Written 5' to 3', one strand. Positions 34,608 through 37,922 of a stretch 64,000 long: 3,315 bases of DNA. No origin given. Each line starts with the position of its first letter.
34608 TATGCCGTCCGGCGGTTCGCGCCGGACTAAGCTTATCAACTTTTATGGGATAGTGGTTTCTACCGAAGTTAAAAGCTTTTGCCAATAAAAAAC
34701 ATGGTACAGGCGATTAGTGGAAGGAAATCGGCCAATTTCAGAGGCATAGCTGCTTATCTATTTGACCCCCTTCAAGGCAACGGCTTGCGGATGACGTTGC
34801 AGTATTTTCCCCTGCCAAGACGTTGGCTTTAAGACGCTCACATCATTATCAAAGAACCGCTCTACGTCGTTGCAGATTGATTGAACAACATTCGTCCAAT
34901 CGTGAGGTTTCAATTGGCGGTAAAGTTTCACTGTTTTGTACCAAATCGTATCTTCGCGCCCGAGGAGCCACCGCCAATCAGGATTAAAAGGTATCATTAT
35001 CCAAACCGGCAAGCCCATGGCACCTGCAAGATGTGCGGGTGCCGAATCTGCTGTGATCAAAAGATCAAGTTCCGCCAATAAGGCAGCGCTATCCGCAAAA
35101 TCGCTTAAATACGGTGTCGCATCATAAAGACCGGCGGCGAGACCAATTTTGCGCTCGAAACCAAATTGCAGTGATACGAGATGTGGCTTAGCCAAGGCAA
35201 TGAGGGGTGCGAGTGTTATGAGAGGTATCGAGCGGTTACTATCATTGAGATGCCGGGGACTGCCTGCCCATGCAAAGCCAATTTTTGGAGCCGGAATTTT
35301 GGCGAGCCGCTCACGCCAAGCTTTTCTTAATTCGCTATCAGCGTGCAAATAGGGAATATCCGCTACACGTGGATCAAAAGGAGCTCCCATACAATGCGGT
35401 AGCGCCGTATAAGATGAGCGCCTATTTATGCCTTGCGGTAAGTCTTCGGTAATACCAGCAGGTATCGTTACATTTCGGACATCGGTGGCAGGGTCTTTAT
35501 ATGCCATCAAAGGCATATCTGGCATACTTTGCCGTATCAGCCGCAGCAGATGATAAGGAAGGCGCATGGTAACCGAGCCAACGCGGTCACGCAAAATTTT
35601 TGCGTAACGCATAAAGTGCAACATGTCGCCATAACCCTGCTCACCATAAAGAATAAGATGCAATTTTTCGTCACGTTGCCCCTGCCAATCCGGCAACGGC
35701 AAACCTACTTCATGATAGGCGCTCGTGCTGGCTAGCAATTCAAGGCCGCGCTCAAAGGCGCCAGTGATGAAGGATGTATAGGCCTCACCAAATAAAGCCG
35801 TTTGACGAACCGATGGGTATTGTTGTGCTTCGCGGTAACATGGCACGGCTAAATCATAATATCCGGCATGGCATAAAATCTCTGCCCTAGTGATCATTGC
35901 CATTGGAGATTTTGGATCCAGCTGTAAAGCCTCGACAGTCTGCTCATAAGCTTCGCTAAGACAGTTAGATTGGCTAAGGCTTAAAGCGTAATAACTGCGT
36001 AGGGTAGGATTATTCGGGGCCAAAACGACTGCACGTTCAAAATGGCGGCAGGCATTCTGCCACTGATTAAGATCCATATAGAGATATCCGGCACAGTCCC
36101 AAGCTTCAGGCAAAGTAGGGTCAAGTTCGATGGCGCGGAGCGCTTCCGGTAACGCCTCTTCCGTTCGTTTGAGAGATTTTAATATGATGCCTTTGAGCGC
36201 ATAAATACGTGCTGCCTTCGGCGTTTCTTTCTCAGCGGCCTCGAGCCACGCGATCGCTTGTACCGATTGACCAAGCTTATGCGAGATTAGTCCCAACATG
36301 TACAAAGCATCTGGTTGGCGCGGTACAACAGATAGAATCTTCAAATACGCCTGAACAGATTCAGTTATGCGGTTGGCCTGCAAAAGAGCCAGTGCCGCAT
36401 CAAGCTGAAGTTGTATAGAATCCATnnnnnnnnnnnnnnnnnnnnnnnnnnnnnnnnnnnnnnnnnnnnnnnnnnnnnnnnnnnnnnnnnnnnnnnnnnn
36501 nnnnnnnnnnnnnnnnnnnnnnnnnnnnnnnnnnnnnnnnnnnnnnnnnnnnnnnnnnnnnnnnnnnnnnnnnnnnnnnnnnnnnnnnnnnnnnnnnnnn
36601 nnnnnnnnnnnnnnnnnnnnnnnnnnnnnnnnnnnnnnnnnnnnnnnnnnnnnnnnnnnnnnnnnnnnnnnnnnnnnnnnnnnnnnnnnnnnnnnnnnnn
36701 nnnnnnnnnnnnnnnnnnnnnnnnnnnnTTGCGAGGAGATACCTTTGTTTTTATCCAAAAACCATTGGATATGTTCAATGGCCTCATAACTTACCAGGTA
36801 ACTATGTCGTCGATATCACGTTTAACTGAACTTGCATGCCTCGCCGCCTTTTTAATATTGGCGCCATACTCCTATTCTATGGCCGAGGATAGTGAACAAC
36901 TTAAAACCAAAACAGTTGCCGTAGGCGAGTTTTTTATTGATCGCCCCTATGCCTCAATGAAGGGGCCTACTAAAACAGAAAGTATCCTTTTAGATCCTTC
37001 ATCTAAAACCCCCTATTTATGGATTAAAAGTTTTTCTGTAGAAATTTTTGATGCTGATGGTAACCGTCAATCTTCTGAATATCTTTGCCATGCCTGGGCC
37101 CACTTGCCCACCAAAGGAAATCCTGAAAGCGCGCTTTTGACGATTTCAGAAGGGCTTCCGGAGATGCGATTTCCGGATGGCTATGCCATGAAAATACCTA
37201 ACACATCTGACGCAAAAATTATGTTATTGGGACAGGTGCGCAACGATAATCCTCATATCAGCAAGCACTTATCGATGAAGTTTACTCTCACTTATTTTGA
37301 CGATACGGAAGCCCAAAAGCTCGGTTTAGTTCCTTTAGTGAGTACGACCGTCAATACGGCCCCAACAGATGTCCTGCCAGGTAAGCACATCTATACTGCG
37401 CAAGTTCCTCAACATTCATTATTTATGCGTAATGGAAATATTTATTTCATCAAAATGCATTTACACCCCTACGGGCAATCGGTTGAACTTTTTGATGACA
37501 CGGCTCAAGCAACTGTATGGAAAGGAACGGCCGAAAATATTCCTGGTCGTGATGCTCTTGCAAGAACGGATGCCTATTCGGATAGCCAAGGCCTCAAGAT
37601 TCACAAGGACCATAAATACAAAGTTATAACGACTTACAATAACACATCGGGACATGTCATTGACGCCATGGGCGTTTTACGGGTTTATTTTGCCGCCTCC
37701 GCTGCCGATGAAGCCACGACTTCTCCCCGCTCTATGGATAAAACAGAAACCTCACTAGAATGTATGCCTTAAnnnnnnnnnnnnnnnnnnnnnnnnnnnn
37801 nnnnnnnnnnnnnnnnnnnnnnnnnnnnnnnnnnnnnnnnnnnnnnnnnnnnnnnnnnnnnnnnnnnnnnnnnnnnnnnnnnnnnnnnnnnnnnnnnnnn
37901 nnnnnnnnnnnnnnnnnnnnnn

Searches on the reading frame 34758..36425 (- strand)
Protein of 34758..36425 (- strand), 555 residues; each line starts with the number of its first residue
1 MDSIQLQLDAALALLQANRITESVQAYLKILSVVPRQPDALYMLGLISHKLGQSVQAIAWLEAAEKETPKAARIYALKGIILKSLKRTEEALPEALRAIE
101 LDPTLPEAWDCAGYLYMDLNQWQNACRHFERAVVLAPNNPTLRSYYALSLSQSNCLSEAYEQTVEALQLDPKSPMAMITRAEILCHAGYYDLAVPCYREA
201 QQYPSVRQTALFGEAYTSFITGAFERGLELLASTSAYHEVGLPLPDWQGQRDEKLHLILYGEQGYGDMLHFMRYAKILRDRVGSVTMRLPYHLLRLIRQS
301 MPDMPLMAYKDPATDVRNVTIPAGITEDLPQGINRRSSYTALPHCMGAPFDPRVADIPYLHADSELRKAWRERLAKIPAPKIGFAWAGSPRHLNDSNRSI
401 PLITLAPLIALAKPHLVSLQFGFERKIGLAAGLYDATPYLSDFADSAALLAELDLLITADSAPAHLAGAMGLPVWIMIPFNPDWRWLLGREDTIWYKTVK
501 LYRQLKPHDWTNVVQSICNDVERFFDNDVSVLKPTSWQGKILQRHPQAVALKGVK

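Call 3: search_protein_families(library=pfam, proteins=[window:34758-36425:-], max_evalue=0.1)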
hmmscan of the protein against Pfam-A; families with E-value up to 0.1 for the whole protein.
window:34758-36425:- (555 aa): 22 families
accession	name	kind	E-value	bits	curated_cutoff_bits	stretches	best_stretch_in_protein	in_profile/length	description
PF07719.23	TPR_2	-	3.9e-24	83.2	27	3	106-139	1-34/34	Tetratricopeptide repeat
PF13431.12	TPR_17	-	5.2e-19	67.3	24.4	2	26-59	1-34/34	Tetratricopeptide repeat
PF13414.12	TPR_11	-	4.7e-15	55.4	26.8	3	13-52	3-42/42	TPR repeat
PF13432.12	TPR_16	-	1.6e-14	54.4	32.7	2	8-72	1-65/65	Tetratricopeptide repeat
PF00515.34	TPR_1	-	2.9e-14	52.6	27.8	1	72-104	1-33/34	Tetratricopeptide repeat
PF13428.12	TPR_14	-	3.7e-14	52.2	23.5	2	106-147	1-42/44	Tetratricopeptide repeat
PF13181.12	TPR_8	-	1.1e-13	50.6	25.7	2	72-104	1-33/34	Tetratricopeptide repeat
PF13371.12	TPR_9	-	9.9e-11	42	35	3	114-180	3-69/73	Tetratricopeptide repeat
PF12895.13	ANAPC3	-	3.2e-09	37.4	27.2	2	119-196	2-78/82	Anaphase-promoting complex, cyclosome, subunit 3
PF23914.1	TPR_CcmH_CycH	-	4.6e-08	33.5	42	1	100-202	44-149/158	Cytochrome c-type biogenesis protein H TPR domain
PF14559.12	TPR_19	-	5.6e-08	33.4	25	1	14-79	1-66/68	Tetratricopeptide repeat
PF13176.12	TPR_7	-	1.1e-06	28.7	27.9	0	113-139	6-34/36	Tetratricopeptide repeat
PF13424.12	TPR_12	-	2.5e-06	28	30.1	0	45-102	10-75/77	Tetratricopeptide repeat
PF09613.16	HrpB1_HrpK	-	8.7e-05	22.6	29.3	1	93-153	34-92/126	Bacterial type III secretion protein (HrpB1_HrpK)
PF13174.12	TPR_6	-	0.00014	22.7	26.3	0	113-138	7-32/33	Tetratricopeptide repeat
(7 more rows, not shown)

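Call 25: search_protein_families(library=ncbifam, proteins=[window:34758-36425:-], max_evalue=0.01)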
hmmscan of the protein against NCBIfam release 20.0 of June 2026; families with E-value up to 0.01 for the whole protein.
window:34758-36425:- (555 aa): 21 families
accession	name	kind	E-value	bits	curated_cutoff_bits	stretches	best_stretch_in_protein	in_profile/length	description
TIGR02917.1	PEP_TPR_lipo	equivalog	5.2e-17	61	312.2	1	11-176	268-433/899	XrtA/PEP-CTERM system TPR-repeat protein PrsT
NF040959.1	MamA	equivalog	1.3e-16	60.6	200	2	10-133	77-200/204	magnetosome protein MamA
TIGR02521.1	type_IV_pilW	equivalog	1.9e-11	43.9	154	1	87-162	46-121/234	type IV pilus biogenesis/stability protein PilW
NF033920.0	C39_PA2778_fam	equivalog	6.5e-07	29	150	1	8-102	160-254/255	PA2778 family cysteine peptidase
NF033758.1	gliding_GltE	equivalog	7.3e-07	28.5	225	1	12-204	126-321/411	adventurous gliding motility TPR repeat lipoprotein GltE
NF033762.1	social_mot_Tgl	equivalog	8.2e-07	28.6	225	1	40-132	33-126/252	social motility TPR repeat lipoprotein Tgl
NF052415.1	T3SS_chap_SctY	equivalog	1.1e-06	29.1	70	0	110-199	10-102/106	type III secretion apparatus assembly chaperone SctY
NF009037.0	PRK12370.1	equivalog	1.7e-06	26.7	589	1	89-193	321-425/553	HilA/EilA family virulence transcriptional regulator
TIGR03939.1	PGA_TPR_OMP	equivalog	2.9e-06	25.8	366.65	1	18-109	100-191/800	poly-beta-1,6 N-acetyl-D-glucosamine export porin PgaA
TIGR00990.1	3a0801s09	subfamily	3.2e-05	22.8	757.25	1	68-142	327-401/615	mitochondrial import receptor subunit TOM70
TIGR02795.1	tol_pal_ybgF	equivalog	4e-05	24.2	90.1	0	13-72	48-110/119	tol-pal system protein YbgF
NF008391.2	PRK11189.1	equivalog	5.5e-05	22.8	250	1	113-194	72-153/297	lipoprotein NlpI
NF008757.0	PRK11788.1-5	equivalog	0.00022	20.5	363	0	106-202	141-242/388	lipopolysaccharide assembly protein LapB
TIGR02552.1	LcrH_SycD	equivalog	0.00042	20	104.8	0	111-183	57-131/136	SycD/LcrH family type III secretion system chaperone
NF002725.1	PRK02603.1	equivalog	0.00045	20.3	143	0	21-75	89-143/173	photosystem I assembly protein Ycf3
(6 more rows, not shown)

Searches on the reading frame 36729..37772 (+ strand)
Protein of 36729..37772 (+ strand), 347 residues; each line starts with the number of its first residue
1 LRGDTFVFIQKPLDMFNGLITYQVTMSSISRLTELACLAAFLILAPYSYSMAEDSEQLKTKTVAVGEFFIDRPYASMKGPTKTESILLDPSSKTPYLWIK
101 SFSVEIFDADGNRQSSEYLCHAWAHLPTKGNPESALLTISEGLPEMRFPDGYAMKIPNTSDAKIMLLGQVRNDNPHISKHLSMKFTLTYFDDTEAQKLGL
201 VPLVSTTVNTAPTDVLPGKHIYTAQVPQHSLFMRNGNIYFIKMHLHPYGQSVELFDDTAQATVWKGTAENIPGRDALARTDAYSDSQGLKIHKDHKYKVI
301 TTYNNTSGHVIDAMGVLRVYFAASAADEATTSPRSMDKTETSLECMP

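Call 3: search_protein_families(library=pfam, proteins=[window:36729-37772:+], max_evalue=0.1)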
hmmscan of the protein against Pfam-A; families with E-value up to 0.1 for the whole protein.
window:36729-37772:+ (347 aa): 0 families

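Call 25: search_protein_families(library=ncbifam, proteins=[window:36729-37772:+], max_evalue=0.01)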
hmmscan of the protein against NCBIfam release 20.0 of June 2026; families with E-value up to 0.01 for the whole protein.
window:36729-37772:+ (347 aa): 0 families

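Call 50: search_solved_structures(query=window:36729-37772:+, max_evalue=10, show_alignments=2)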
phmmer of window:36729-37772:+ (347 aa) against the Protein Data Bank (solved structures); distinct sequences matched with E-value up to 10: 0.

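Call 51: find_homologous_proteins(query=window:36729-37772:+)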
Query window:36729-37772:+ (347 aa): 6 proteins with E <= 0.001 among 1486 candidates.
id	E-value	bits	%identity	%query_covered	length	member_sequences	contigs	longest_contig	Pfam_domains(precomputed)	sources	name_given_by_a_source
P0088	7.2e-215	731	100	93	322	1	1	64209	-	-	-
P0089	2.6e-63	232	38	83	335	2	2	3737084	-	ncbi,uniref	ncbi:hypothetical protein [Bdellovibrio bacteriovorus]|uniref:hypothetical protein n=1 Tax=Bdellovib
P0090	9.9e-61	224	40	82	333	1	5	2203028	-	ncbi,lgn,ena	-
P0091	2.8e-58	216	38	80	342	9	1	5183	-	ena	-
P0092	1.8e-44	171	32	87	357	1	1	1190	-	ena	-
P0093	3.7e-40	156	33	73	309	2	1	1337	-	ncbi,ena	-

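Call 52: find_encoding_contigs(protein=P0089, flank=10000, max_places=2)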
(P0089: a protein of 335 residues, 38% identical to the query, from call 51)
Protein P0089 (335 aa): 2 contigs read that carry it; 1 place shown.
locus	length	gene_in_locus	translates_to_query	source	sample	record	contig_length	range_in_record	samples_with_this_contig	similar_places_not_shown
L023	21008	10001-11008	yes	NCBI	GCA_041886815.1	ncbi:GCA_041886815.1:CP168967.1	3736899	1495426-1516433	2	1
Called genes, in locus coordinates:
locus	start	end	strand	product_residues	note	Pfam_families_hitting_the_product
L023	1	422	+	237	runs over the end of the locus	PF07238:PilZ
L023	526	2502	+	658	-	PF02824:TGS (weak), PF07973:tRNA_SAD, PF00587:tRNA-synt_2b, PF03129:HGTP_anticodon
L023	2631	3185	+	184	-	PF05198:IF3_N, PF00707:IF3_C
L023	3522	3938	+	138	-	-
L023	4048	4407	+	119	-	PF03960:ArsC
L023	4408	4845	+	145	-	PF02580:Tyr_Deacylase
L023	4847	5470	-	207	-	PF08308:PEGA (weak)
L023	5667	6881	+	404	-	-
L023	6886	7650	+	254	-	PF13462:Thioredoxin_4, PF01323:DSBA (faint)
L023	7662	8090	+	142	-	-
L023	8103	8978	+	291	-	PF23023:Anti-Pycsar_Apyc1, PF00753:Lactamase_B, PF12706:Lactamase_B_2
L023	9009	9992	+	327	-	PF16694:Cytochrome_P460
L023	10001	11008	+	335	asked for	-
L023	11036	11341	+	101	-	-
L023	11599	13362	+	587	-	-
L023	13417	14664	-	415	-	-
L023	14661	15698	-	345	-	-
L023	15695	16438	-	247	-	PF13505:OMP_b-brl (weak)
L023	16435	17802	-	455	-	-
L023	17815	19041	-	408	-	-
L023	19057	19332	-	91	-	-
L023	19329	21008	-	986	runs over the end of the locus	PF13174:TPR_6 (faint), PF07719:TPR_2 (faint), PF14559:TPR_19 (faint), PF00515:TPR_1 (faint), PF13424:TPR_12 (weak), PF13432:TPR_16 (faint)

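Call 53: find_encoding_contigs(protein=P0090, flank=10000, max_places=2)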
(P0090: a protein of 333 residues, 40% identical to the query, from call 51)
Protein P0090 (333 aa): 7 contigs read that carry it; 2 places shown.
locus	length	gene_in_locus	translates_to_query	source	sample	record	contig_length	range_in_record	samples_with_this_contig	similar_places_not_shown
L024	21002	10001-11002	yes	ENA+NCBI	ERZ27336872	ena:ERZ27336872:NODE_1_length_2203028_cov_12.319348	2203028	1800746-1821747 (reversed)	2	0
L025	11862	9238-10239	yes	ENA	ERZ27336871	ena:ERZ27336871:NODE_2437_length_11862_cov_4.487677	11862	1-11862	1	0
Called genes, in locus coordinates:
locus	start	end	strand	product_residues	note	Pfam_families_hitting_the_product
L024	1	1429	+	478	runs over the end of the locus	PF01474:DAHP_synth_2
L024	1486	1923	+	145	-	-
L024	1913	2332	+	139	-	-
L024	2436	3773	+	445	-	PF00749:tRNA-synt_1c, PF19269:Anticodon_2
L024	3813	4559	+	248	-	PF00588:SpoU_methylase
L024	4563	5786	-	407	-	-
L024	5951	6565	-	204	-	PF00163:Ribosomal_S4, PF01479:S4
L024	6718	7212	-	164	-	PF06127:Mpo1-like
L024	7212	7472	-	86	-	-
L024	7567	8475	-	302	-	PF00892:EamA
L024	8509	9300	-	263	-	-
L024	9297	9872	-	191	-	PF02153:PDH_N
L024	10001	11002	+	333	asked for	-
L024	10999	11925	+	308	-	PF16694:Cytochrome_P460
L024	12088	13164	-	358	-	PF14378:PAP2_3, PF01569:PAP2 (weak)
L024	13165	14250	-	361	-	PF14378:PAP2_3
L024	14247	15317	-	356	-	PF14378:PAP2_3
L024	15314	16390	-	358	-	PF14378:PAP2_3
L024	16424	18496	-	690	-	PF03979:Sigma70_r1_1, PF00140:Sigma70_r1_2, PF04546:Sigma70_ner, PF04542:Sigma70_r2, PF04539:Sigma70_r3, PF04545:Sigma70_r4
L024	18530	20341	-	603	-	PF01807:Zn_ribbon_DnaG, PF08275:DNAG_N, PF13662:Toprim_4, PF01751:Toprim, PF13155:Toprim_2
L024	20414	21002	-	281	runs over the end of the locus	PF12796:Ank_2, PF13606:Ank_3 (faint), PF24521:Ank_KRIT1 (faint), PF12796:Ank_2, PF13857:Ank_5, PF13637:Ank_4, PF12796:Ank_2 (weak), PF00023:Ank (weak)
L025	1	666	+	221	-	?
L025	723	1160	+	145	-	-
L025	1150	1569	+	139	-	-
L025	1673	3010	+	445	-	PF00749:tRNA-synt_1c, PF19269:Anticodon_2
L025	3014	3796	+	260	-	PF00588:SpoU_methylase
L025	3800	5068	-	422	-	-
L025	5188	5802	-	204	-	PF00163:Ribosomal_S4, PF01479:S4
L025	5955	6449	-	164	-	PF06127:Mpo1-like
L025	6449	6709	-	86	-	-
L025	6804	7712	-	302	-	PF00892:EamA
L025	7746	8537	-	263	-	-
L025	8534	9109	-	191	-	PF02153:PDH_N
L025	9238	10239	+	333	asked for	-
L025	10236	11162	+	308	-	PF16694:Cytochrome_P460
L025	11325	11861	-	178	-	?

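Call 56: search_solved_structures(query=A6, max_evalue=10, show_alignments=3)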
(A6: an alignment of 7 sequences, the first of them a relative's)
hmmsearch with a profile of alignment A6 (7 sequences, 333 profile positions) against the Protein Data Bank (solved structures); distinct sequences matched with E-value up to 10: 0.

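Call 57: search_protein_families(library=pfam, alignment_id=A6, max_evalue=10)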
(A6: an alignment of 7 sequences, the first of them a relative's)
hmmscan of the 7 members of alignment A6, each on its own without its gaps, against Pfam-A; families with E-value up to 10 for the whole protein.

A. member 1, P0088 (322 aa): 0 families

B. families by the number of members that match (of 7 scanned): 2 families
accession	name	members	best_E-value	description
PF03310.18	Cauli_DNA-bind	1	0.065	Caulimovirus DNA-binding protein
PF17965.7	MucBP_2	1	0.17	Mucin binding domain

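Call 68: find_homologous_proteins(query=A6, max_evalue=0.1)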
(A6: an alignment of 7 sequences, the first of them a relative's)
Query A6 (7 sequences) (322 aa, profile of the alignment): 15 proteins with E <= 0.1 among 8000 candidates.
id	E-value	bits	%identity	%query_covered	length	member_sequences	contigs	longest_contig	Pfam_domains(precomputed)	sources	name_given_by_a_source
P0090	2.8e-141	489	40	89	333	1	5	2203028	-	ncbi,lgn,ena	-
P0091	9.9e-141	487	38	86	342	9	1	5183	-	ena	-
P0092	1.3e-130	454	32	94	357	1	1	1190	-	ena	-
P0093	3.9e-126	439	32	79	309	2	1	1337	-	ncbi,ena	-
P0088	9.9e-126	437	100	100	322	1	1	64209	-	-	-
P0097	5.0e-111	389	32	82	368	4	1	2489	-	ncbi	-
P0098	7.4e-108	379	32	89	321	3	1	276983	-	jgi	jgi:hypothetical protein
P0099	3.6e-106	373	33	84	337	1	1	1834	-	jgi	jgi:hypothetical protein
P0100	8.9e-103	362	30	88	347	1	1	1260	-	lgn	-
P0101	1.1e-101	358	29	91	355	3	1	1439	-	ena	-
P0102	6.0e-100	353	33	76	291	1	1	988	-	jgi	jgi:hypothetical protein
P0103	9.3e-92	326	35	83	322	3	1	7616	-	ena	-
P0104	1.2e-84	302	29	66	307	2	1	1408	-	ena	-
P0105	2.1e-82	295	35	83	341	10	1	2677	-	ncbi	-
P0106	7.7e-58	214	32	41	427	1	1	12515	-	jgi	jgi:hypothetical protein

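Call 69: find_encoding_contigs(protein=P0098, flank=6000, max_places=1)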
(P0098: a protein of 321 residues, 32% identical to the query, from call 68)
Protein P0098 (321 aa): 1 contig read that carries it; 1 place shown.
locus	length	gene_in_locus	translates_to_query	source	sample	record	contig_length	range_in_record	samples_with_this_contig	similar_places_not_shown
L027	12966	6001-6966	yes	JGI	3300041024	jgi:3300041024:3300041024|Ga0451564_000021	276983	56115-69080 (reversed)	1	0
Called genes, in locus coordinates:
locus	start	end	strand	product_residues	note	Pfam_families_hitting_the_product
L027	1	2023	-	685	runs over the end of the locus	PF07963:N_methyl (weak)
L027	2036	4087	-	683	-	-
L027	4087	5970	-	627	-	-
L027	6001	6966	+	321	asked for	-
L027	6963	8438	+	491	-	-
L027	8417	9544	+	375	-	PF01565:FAD_binding_4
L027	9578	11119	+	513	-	PF01040:UbiA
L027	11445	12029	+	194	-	-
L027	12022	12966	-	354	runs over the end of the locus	PF00849:PseudoU_synth_2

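Call 70: find_encoding_contigs(protein=P0106, flank=6000, max_places=1)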
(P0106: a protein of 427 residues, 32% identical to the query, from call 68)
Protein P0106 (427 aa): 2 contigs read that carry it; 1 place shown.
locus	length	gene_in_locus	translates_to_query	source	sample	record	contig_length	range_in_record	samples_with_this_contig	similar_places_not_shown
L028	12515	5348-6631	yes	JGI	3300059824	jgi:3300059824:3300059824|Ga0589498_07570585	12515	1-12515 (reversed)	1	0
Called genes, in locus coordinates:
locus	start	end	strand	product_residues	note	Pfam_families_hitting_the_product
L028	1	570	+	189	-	?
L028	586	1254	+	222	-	PF00834:Ribul_P_3_epim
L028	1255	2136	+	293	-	PF07044:DUF1329 (faint), PF17131:TP_0789-like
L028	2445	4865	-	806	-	PF02460:Patched (faint), PF03176:MMPL, PF00873:ACR_tran (weak), PF03176:MMPL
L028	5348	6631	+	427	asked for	-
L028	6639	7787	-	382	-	PF00355:Rieske, PF00848:Ring_hydroxyl_A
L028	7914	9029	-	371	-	PF00248:Aldo_ket_red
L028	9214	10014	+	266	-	PF13640:2OG-FeII_Oxy_3, PF13661:2OG-FeII_Oxy_4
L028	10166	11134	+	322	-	PF00296:Bac_luciferase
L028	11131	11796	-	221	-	-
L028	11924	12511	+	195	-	-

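Call 71: find_encoding_contigs(protein=P0103, flank=6000, max_places=1)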
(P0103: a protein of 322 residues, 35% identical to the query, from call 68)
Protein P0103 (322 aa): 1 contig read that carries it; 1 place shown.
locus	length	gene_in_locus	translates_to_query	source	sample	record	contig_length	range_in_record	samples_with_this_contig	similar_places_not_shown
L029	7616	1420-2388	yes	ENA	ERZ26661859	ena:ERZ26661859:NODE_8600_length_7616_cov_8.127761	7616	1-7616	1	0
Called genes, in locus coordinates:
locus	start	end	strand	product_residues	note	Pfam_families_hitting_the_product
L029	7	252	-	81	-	-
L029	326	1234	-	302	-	-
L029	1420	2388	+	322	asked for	-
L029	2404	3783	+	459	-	PF00884:Sulfatase, PF01663:Phosphodiest (faint), PF16347:SGSH_C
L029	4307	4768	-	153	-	-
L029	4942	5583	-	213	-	PF14522:Cytochrome_C7 (faint), PF14537:Cytochrom_c3_2 (faint), PF22113:Mtrc-MtrF_II-IV_dom, PF09699:Paired_CXXCH_1 (faint), PF13435:Cytochrome_C554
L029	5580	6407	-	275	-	PF09699:Paired_CXXCH_1 (faint), PF14522:Cytochrome_C7 (weak), PF14537:Cytochrom_c3_2 (weak)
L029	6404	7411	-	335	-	PF00033:Cytochrome_B, PF13631:Cytochrom_B_N_2, PF00032:Cytochrom_B_C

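Call 81: list_cluster_members(proteins=[L023:9009-9989:+, L024:10999-11922:+, P0004, P0016, P0018, P0021, P0023, P0026, P0030, P0036])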
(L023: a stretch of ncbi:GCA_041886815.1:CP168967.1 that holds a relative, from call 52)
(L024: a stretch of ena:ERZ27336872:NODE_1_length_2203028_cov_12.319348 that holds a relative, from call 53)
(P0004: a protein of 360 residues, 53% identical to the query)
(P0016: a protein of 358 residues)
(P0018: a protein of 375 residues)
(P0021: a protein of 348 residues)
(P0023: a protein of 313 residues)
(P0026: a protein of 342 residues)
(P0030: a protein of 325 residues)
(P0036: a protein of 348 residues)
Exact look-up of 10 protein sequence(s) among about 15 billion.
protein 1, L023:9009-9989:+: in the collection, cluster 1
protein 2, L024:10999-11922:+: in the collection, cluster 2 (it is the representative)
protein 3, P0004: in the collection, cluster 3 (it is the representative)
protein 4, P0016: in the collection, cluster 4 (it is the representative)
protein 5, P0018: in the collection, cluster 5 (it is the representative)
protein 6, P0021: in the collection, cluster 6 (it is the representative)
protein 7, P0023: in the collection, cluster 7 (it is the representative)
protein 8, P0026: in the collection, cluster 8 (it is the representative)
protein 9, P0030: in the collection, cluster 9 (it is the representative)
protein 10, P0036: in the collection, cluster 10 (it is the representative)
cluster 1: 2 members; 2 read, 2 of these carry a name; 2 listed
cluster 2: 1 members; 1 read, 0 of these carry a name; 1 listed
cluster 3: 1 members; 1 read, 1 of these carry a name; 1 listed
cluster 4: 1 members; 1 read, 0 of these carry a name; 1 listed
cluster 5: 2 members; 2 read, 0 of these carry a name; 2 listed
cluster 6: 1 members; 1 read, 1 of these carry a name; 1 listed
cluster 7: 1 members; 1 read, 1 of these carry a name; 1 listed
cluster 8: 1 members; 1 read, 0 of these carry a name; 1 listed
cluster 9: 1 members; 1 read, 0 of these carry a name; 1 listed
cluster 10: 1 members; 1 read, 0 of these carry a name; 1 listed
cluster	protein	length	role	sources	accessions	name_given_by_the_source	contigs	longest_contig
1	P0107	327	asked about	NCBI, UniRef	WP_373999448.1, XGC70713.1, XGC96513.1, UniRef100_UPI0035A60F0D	cytochrome P460 family protein [Bdellovibrio bacteriovorus] | cytochrome P460 family protein n=1 Tax=Bdellovibrio bacteriovorus TaxID=959 ...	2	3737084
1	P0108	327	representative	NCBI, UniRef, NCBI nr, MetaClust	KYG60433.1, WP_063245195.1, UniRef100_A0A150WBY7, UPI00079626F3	hypothetical protein AZI85_13275 [Bdellovibrio bacteriovorus] | Cytochrome P460 domain-containing protein n=1 Tax=Bdellovibrio bacteriovorus TaxID=959 ... | cytochrome P460 family protein [Bdellovibrio bacteriovorus]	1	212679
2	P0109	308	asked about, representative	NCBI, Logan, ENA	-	-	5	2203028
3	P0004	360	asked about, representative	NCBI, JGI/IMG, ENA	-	hypothetical protein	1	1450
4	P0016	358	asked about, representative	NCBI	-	-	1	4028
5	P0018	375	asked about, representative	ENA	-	-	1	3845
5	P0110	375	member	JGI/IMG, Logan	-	-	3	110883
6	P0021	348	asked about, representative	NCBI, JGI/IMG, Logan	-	hypothetical protein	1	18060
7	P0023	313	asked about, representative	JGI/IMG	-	hypothetical protein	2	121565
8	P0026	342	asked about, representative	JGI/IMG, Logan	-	-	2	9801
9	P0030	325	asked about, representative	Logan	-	-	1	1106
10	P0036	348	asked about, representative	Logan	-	-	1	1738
